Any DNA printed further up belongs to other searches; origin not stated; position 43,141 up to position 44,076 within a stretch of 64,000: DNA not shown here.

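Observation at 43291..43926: Ureidoglycolate-lyase-fold protein translationally coupled to phnW: a candidate new phosphonate-pathway enzyme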

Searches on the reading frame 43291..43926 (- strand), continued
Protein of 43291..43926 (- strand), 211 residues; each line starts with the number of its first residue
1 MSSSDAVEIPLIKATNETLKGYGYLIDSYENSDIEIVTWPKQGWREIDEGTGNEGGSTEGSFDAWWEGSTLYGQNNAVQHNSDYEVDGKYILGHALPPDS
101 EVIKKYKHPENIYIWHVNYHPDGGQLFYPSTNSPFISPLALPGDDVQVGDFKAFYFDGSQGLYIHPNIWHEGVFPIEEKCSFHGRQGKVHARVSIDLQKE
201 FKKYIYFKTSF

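Call 80: find_encoding_contigs(protein=P0288, flank=6000, max_places=4)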
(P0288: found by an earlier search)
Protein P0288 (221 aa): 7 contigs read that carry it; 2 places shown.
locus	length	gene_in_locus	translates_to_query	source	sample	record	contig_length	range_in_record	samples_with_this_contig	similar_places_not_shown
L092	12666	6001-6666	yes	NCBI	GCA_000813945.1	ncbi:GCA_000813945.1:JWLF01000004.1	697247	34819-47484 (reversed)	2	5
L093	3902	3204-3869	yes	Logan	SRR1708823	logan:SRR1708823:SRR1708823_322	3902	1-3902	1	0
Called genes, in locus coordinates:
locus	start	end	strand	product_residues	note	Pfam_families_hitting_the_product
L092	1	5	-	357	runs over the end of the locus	PF04613:LpxD (weak), PF25084:LbH_EIF2B (weak), PF25087:GMPPB_C (faint), PF00132:Hexapep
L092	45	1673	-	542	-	PF20142:Scaffold, PF01471:PG_binding_1, PF03734:YkuD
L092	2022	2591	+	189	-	PF05951:Peptidase_M15_2, PF08291:Peptidase_M15_3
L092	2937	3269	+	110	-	PF07238:PilZ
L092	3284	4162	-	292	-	PF00126:HTH_1, PF03466:LysR_substrate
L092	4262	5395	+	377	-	PF06155:GBBH-like_N (weak), PF02668:TauD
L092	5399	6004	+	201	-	PF01966:HD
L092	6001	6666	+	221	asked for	PF04115:Ureidogly_lyase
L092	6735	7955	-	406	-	PF00155:Aminotran_1_2 (weak), PF00266:Aminotran_5, PF01053:Cys_Met_Meta_PP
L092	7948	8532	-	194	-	PF04893:Yip1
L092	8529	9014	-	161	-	PF04893:Yip1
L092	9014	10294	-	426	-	PF19295:SufBD_N, PF01458:SUFBD_core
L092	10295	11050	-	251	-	PF02463:SMC_N, PF00005:ABC_tran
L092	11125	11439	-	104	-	PF01906:YbjQ_1, PF23025:YbjQ_2 (weak)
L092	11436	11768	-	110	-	-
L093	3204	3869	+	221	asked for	PF04115:Ureidogly_lyase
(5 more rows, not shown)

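Call 83: search_protein_families(library=pfam, proteins=[L051:10731-11615:+, L051:11650-12486:+, L043:10629-11288:-, L043:11461-12651:-, L043:12690-13952:-, L043:4711-5460:+, L043:5473-6333:+, L041:4783-5652:-, L041:5659-6447:-, L050:15089-16840:+], max_evalue=0.001)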
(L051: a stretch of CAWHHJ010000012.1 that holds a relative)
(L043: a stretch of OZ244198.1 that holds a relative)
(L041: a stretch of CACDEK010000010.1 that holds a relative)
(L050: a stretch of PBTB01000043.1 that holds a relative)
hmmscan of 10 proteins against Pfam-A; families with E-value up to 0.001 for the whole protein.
L051:10731-11615:+ (294 aa): 2 families
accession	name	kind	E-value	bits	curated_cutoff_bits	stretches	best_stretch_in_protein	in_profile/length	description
PF01936.24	NYN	-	6.7e-37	127.7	24.2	1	10-153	2-144/145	NYN domain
PF12872.13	OST-HTH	-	0.00014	22.1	23.8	1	218-278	13-63/71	OST-HTH/LOTUS domain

L051:11650-12486:+ (278 aa): 2 families
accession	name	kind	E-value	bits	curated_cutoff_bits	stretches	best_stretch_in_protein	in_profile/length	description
PF13365.12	Trypsin_2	-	8.8e-08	33.4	27.6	1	74-220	2-136/144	Trypsin-like peptidase domain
PF00089.32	Trypsin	-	0.00056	20.2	20.6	0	70-176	24-125/220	Trypsin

L043:10629-11288:- (219 aa): 4 families
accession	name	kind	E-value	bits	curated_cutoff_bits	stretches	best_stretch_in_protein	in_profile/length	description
PF13489.12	Methyltransf_23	-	2.9e-22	79.6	27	1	69-198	6-154/164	Methyltransferase domain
PF08241.18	Methyltransf_11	-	7.7e-08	33.3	21.2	1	126-161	58-93/95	Methyltransferase domain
PF08242.18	Methyltransf_12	-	4.4e-07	31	30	1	124-160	64-97/98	Methyltransferase domain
PF13649.12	Methyltransf_25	-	3.3e-05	24.9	27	0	125-159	61-97/97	Methyltransferase domain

L043:11461-12651:- (396 aa): 2 families
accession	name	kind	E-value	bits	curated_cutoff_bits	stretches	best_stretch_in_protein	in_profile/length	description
PF13378.12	MR_MLE_C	-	1.5e-62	211.6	29.4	1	149-374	3-219/219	Enolase C-terminal domain-like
PF02746.21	MR_MLE_N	-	4.9e-16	59.4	22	1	23-118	28-117/117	Mandelate racemase / muconate lactonizing enzyme, N-terminal domain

L043:12690-13952:- (420 aa): 1 family
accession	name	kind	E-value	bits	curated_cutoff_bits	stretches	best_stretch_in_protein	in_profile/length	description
PF09903.14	DUF2130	-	7.9e-72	242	26.7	1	169-413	3-253/255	Uncharacterized protein conserved in bacteria (DUF2130)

L043:4711-5460:+ (249 aa): 3 families
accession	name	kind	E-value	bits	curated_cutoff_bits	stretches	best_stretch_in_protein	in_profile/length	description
PF00702.32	Hydrolase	-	3.3e-17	64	26.4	1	2-210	1-190/191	haloacid dehalogenase-like hydrolase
PF13419.12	HAD_2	-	2.1e-15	57.7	23.8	1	116-216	80-177/178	Haloacid dehalogenase-like hydrolase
PF13242.12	Hydrolase_like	-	2.4e-10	40.6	22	1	172-236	3-71/75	HAD-hyrolase-like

L043:5473-6333:+ (286 aa): 2 families
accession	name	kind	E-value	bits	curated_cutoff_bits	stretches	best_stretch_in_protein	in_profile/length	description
PF00117.34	GATase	-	8.8e-14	52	22.8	1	86-209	58-178/190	Glutamine amidotransferase class-I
PF07722.19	Peptidase_C26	-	1.4e-06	28.7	20.5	1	89-203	94-219/219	Peptidase C26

L041:4783-5652:- (289 aa): 1 family
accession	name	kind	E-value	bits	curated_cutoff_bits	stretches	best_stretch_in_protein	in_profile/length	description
PF00535.33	Glycos_transf_2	-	1.6e-14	54.6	23.3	1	5-133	2-124/168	Glycosyl transferase family 2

L041:5659-6447:- (262 aa): 1 family
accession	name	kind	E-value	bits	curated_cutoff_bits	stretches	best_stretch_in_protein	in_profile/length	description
PF05721.19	PhyH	-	2.1e-27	97.2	22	1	9-218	1-213/213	Phytanoyl-CoA dioxygenase (PhyH)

L050:15089-16840:+ (583 aa): 6 families
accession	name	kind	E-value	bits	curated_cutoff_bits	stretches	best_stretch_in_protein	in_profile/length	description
PF00732.25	GMC_oxred_N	-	5e-52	177.3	23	1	39-332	1-217/218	GMC oxidoreductase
PF05199.19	GMC_oxred_C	-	5.6e-35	121.4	24.6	1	424-556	2-138/139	GMC oxidoreductase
PF01266.30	DAO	-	2.3e-05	24.5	27.9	1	40-73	1-34/353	FAD dependent oxidoreductase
PF05834.18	Lycopene_cycl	-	0.00022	20.9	23.4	1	40-72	1-34/380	Lycopene cyclase protein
PF00890.30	FAD_binding_2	-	0.00073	19.3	20.4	0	40-72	1-32/414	FAD binding domain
PF13450.12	NAD_binding_8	-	0.00076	20.2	21.9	0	43-71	1-28/68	NAD(P)-binding Rossmann-like domain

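Call 91: search_protein_families(library=ncbifam, proteins=[L080:2626-3666:-, L054:13497-14591:-, L064:9156-9941:+, L054:6896-7975:+, L081:6716-8344:-, L053:12583-13395:+], max_evalue=0.000001)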
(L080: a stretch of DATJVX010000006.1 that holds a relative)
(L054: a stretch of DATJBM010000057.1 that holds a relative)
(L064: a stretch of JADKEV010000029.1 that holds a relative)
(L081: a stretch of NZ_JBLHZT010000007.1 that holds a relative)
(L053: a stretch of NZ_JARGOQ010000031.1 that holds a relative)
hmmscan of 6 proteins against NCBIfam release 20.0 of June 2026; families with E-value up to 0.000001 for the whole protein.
L080:2626-3666:- (346 aa): 7 families
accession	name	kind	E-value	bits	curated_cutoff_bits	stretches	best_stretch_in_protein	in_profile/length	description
NF006093.0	PRK08245.1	subfamily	9.8e-29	100.4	208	1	5-213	7-221/240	hypothetical protein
NF004850.0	PRK06201.1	subfamily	7.8e-26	90.9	231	1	6-207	17-207/222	hypothetical protein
NF006731.0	PRK09262.1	equivalog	2.4e-22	79.6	179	1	7-214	19-215/229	4-carboxy-4-hydroxy-2-oxoadipate aldolase/oxaloacetate decarboxylase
NF005442.0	PRK07028.1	equivalog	3.1e-21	75.5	593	1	36-204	252-412/430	bifunctional hexulose-6-phosphate synthase/ribonuclease regulator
TIGR02798.1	ligK_PcmE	equivalog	7.1e-19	68.3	304.5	1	8-213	14-208/222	4-carboxy-4-hydroxy-2-oxoadipate aldolase/oxaloacetate decarboxylase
NF009399.0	PRK12764.1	equivalog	3.2e-18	66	444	1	6-189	270-456/501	fumarylacetoacetate hydrolase family protein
NF006875.0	PRK09372.1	equivalog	3.6e-07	30.1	136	1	37-181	15-158/161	ribonuclease E activity regulator RraA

L054:13497-14591:- (364 aa): 4 families
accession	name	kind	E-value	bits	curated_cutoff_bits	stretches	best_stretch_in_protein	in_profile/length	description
NF033668.1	rSAM_PA0069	hypoth_equivalog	9.6e-149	495.1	360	1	10-364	1-348/348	PA0069 family radical SAM protein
NF038135.1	rSAM_Rv2578c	equivalog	3.7e-73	246.3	430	1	55-289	44-282/317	Rv2578c family radical SAM protein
NF038136.1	rSAM_Rv_intein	exception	1.1e-64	219.3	700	1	87-287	335-537/574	intein-containing Rv2578c family radical SAM protein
TIGR04470.1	rSAM_mob_pairB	equivalog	2.5e-24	86.1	410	1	72-254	20-189/285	radical SAM mobile pair protein B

L064:9156-9941:+ (261 aa): 222 families (the best 25 are shown)
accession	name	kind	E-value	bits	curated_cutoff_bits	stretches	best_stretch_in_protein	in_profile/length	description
TIGR01829.1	AcAcCoA_reduct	subfamily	2.4e-111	371.2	302.1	1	18-260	1-242/242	acetoacetyl-CoA reductase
NF009548.0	PRK12938.1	equivalog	3.2e-101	338.2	472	1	15-260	1-245/246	3-ketoacyl-ACP reductase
NF009464.0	PRK12824.1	subfamily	6.2e-91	304.4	269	1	17-261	2-245/245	3-oxoacyl-ACP reductase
TIGR01830.1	3oxo_ACP_reduc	equivalog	1.5e-79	267.1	297.75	1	20-257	1-237/239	3-oxoacyl-[acyl-carrier-protein] reductase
NF004198.0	PRK05653.1-3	equivalog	3.2e-74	249.5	296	1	14-260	4-248/248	3-oxoacyl-ACP reductase FabG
NF009546.0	PRK12935.1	equivalog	9.6e-73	244.8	418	1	16-260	5-247/247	acetoacetyl-CoA reductase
NF009466.0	PRK12826.1-2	subfamily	2e-72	243.6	222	1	16-260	2-246/248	3-oxoacyl-ACP reductase FabG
NF004197.0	PRK05653.1-1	equivalog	3.2e-72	243.2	332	1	13-260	3-248/249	3-oxoacyl-ACP reductase FabG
NF004200.0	PRK05653.1-5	equivalog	4.6e-71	239.2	273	1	18-257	3-240/242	3-oxoacyl-ACP reductase FabG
NF053542.1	FlxB_rubin_SDR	equivalog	5.4e-67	226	340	1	19-257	2-238/239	flexirubin biosynthesis SDR family reductase FlxB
NF009547.0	PRK12936.1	subfamily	1.4e-60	204.9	436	1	15-260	4-244/245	3-ketoacyl-(acyl-carrier-protein) reductase NodG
TIGR01831.1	fabG_rel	equivalog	4.8e-60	202.9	338.85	1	21-257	2-237/239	3-ketoacyl-ACP reductase FabG2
NF004199.0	PRK05653.1-4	equivalog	8.8e-60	202.3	301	1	15-260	3-247/247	3-oxoacyl-ACP reductase FabG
NF005559.1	PRK07231.1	subfamily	5.6e-57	193.1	215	1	15-258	2-247/249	glucose 1-dehydrogenase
TIGR01963.1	PHB_DH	subfamily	9.5e-57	192.1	307.05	1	17-261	1-255/255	3-hydroxybutyrate dehydrogenase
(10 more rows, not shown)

L054:6896-7975:+ (359 aa): 183 families (the best 25 are shown)
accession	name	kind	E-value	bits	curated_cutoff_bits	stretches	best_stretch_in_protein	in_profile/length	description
NF008653.0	PRK11650.1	subfamily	5.1e-154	512.6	432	1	1-358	1-356/357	sn-glycerol-3-phosphate ABC transporter ATP-binding protein UgpC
NF008233.0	PRK11000.1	equivalog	5.8e-125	416.9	568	1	1-352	1-356/369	maltose/maltodextrin ABC transporter ATP-binding protein MalK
NF006987.0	PRK09452.1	equivalog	1.6e-101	339.8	482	1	4-324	18-341/378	spermidine/putrescine ABC transporter ATP-binding protein PotA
TIGR03265.1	PhnT2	equivalog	5.3e-100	335.1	457.7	1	3-318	4-314/353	putative 2-aminoethylphosphonate ABC transporter ATP-binding protein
NF043075.1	MMSYN1_0197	equivalog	7.1e-94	314.5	550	1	4-350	3-340/341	spermidine/putrescine ABC transporter ATP-binding protein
TIGR01187.1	potA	subfamily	1.5e-93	313.4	355.6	1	34-325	1-295/325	polyamine ABC transporter ATP-binding protein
NF040933.2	ABC_arch_GlcV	equivalog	2.2e-93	313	450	1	3-349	2-357/357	glucose ABC transporter ATP-binding protein GlcV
TIGR03258.1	PhnT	equivalog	3.3e-89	299.4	499.15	1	4-344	9-352/359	2-aminoethylphosphonate ABC transport system ATP-binding subunit PhnT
NF008513.0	PRK11432.1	equivalog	6.5e-89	298.3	496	1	4-326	7-323/351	ferric ABC transporter ATP-binding protein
TIGR00968.1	3a0106s01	subfamily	3.1e-85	285.5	342.75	1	6-236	3-233/237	sulfate ABC transporter ATP-binding protein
NF008105.0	PRK10851.1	equivalog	1.7e-82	277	502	1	3-340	2-340/362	sulfate/thiosulfate ABC transporter ATP-binding protein CysA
NF008621.0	PRK11607.1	equivalog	1.1e-78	264.7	613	1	6-292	22-309/377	putrescine ABC transporter ATP-binding subunit PotG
NF040840.2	tungstate_WtpC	equivalog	1.8e-77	261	440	1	7-327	5-322/347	tungstate ABC transporter ATP-binding protein WtpC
TIGR01186.1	proV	subfamily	9.3e-71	238.8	326.6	1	13-239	3-235/363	betaine/proline/choline family ABC transporter ATP-binding protein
TIGR03415.1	ABC_choXWV_ATP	equivalog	5.2e-55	186.9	483.75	1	7-235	28-266/382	choline ABC transporter ATP-binding protein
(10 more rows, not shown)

L081:6716-8344:- (542 aa): 99 families (the best 25 are shown)
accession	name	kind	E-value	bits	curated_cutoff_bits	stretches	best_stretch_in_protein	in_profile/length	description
NF005426.0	PRK07008.1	equivalog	7.1e-277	919.4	822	1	1-542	5-543/545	3-(methylthio)propionyl-CoA ligase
NF004674.0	PRK06018.1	subfamily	3e-255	848.1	766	1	1-542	1-542/544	long-chain-fatty-acid--CoA ligase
NF004837.0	PRK06187.1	subfamily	1.3e-172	574.8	476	1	6-538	4-526/531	long-chain-fatty-acid--CoA ligase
NF004143.0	PRK05620.1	equivalog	3.8e-125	418.4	852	1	1-537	1-558/576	long-chain fatty-acid--CoA ligase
NF006020.0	PRK08162.1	subfamily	2.3e-105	353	677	1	38-537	43-541/545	acyl-CoA synthetase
NF006182.0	PRK08316.1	subfamily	2.1e-89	300.4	663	1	39-537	36-520/523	fatty acyl-CoA synthetase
NF009233.0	PRK12583.1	subfamily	3.4e-70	237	832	1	38-532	44-548/558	fatty acid CoA ligase family protein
NF005801.1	PRK07656.1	equivalog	1.7e-69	234.8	657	1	15-531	6-500/500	FadD3 family acyl-CoA ligase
NF005307.0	PRK06839.1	equivalog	3.2e-69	233.9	748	1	40-536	28-495/496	o-succinylbenzoate--CoA ligase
TIGR03208.1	cyc_hxne_CoA_lg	equivalog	8.7e-67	226.1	792.3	1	32-532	46-538/538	cyclohexanecarboxylate-CoA ligase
NF002966.0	PRK03640.1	equivalog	5.8e-65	219.7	556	1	134-534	97-480/483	o-succinylbenzoate--CoA ligase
NF005702.0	PRK07514.1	subfamily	4.6e-64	216.6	558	1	39-536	29-502/506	malonyl-CoA synthase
NF004797.0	PRK06145.1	equivalog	2e-63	214.5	850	1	41-535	29-496/499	acyl-CoA synthetase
NF005676.0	PRK07470.1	equivalog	2.3e-63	214.6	774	1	39-535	45-530/544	acyl-CoA synthetase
NF005857.1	PRK07786.1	exception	8.3e-63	212.6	733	1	39-534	34-512/513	fatty-acid--CoA ligase FadD5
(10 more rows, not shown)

L053:12583-13395:+ (270 aa): 0 families

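Call 97: fold_search(model_id=the predicted structure, library=pdb)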
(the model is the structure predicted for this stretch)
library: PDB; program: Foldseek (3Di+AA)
matches with E <= 10: 1467; with E <= 0.001: 6
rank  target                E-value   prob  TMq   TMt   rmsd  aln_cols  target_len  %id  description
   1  2bdr_A                4.3e-09  1.00  0.51  0.64  10.5       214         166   16  Crystal Structure of the Putative Ureidoglycolate hydrolase PP4288 from Pseudomonas putida, Northeast Structural Genom (released 2005-11-15)
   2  1xsr_A                1.9e-08  1.00  0.51  0.67   9.6       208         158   17  X-Ray structure of Northeast Structural Genomics Consortium target SfR7 (released 2004-10-26)
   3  1xsq_A                2.2e-08  1.00  0.52  0.69   6.5       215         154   15  Crystal structure of ureidoglycolate hydrolase from E.coli. Northeast Structural Genomics Consortium target ET81. (released 2004-11-02)
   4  1yqc_A                5.6e-08  1.00  0.54  0.70   9.7       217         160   14  Crystal Structure of Ureidoglycolate Hydrolase (AllA) from Escherichia coli O157:H7 (released 2005-10-18)
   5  1xsq_B                5.9e-08  1.00  0.58  0.77   5.5       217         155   14  Crystal structure of ureidoglycolate hydrolase from E.coli. Northeast Structural Genomics Consortium target ET81. (released 2004-11-02)
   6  9gyy_A                9.4e-04  1.00  0.42  0.40   9.3       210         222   10  Crystal structure of domain-of-unknown-function DUF4867 from Bacillus megaterium (released 2025-02-26)
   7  3d0j                  1.6e-03  1.00  0.33  0.49  11.8       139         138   12  Crystal structure of conserved protein of unknown function CA_C3497 from Clostridium acetobutylicum ATCC 824 (released 2008-07-01)
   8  2uy8                  2.4e-03  1.00  0.28  0.17   5.8        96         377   14  R92A mutant of Bacillus subtilis Oxalate Decarboxylase OxdC (released 2007-08-21)
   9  2ixl_C                2.5e-03  0.96  0.28  0.30  16.2       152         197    7  RmlC S. suis with dTDP-rhamnose (released 2006-10-26)
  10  2uyb                  3.1e-03  0.96  0.27  0.17  12.6       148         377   13  S161A mutant of Bacillus subtilis Oxalate Decarboxylase OxdC (released 2007-08-21)
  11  1nyw_B                3.5e-03  0.96  0.29  0.31  16.1       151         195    8  The high resolution structures of RmlC from Streptoccus suis in complex with dTDP-D-glucose (released 2003-06-24)
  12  9gyz_A                3.7e-03  1.00  0.42  0.40   9.2       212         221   10  Crystal structure of domain-of-unknown-function DUF4867 from Bacillus megaterium (unmodelled additional ligand density (released 2025-02-26)
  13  1uw8                  3.9e-03  1.00  0.28  0.17   5.8        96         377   12  CRYSTAL STRUCTURE OF OXALATE DECARBOXYLASE (released 2004-02-19)
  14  5hi0                  4.1e-03  0.99  0.28  0.17   5.8        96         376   14  The Substrate Binding Mode and Chemical Basis of a Reaction Specificity Switch in Oxalate Decarboxylase (released 2016-04-06)
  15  1nxm_A                4.1e-03  0.95  0.29  0.31  16.1       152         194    7  The high resolution structures of RmlC from Streptococcus suis (released 2003-06-24)
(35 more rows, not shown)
